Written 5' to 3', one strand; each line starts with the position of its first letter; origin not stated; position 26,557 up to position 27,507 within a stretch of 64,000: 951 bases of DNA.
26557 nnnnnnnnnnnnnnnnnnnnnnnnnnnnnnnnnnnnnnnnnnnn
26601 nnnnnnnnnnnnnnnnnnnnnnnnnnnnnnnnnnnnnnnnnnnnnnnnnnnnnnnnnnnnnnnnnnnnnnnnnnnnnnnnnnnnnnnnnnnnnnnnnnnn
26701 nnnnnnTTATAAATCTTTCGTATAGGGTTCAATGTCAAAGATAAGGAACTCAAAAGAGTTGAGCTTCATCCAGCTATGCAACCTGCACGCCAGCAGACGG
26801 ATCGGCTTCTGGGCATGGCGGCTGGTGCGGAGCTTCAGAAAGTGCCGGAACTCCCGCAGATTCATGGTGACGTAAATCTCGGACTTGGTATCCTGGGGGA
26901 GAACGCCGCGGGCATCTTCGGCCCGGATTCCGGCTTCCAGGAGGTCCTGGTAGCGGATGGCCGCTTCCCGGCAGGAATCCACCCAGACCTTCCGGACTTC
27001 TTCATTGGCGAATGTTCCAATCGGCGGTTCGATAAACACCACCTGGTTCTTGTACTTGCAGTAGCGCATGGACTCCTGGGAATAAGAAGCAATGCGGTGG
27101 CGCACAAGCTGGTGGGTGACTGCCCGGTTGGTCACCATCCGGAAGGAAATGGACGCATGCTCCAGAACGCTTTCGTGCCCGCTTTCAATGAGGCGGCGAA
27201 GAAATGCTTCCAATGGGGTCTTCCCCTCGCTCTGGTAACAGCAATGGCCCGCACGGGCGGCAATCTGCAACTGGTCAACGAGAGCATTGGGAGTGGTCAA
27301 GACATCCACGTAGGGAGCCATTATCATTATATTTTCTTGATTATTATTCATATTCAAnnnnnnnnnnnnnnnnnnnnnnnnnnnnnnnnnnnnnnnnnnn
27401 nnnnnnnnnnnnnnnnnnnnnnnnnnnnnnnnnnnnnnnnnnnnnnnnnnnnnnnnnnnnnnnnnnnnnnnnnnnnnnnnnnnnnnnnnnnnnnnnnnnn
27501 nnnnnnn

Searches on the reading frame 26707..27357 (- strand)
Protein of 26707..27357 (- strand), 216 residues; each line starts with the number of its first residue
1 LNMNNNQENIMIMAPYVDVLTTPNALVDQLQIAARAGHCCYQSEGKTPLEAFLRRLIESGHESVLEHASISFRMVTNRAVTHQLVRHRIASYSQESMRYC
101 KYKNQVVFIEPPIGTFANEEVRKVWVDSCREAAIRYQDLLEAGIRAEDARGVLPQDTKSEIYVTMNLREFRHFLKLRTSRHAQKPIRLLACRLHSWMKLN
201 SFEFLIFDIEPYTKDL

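Call 9: search_protein_families(library=pfam, proteins=[window:26707-27357:-], max_evalue=0.01)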
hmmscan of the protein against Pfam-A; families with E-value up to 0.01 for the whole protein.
window:26707-27357:- (216 aa): 1 family
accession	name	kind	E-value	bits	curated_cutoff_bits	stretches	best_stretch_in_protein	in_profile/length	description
PF02511.20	Thy1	-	3.2e-52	177.5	24.8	1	29-194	9-182/191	Thymidylate synthase complementing protein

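Call 10: search_protein_families(library=phrogs, proteins=[window:26707-27357:-], max_evalue=0.001)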
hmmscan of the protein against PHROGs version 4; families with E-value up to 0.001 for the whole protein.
window:26707-27357:- (216 aa): 5 families
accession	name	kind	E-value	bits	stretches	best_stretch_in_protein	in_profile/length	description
phrog_85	-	DNA, RNA and nucleotide metabolism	6.1e-53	181.5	1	25-193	374-568/866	thymidylate synthase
phrog_10644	-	DNA, RNA and nucleotide metabolism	1.1e-14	55.8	1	130-192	76-138/160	thymidylate synthase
phrog_22708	-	DNA, RNA and nucleotide metabolism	2.6e-14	54.2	1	47-105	69-129/242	thymidylate synthase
phrog_35637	-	DNA, RNA and nucleotide metabolism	1.9e-12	48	1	56-177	123-244/366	thymidylate synthase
phrog_28804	-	DNA, RNA and nucleotide metabolism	0.00051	21.4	0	129-194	6-71/91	thymidylate synthase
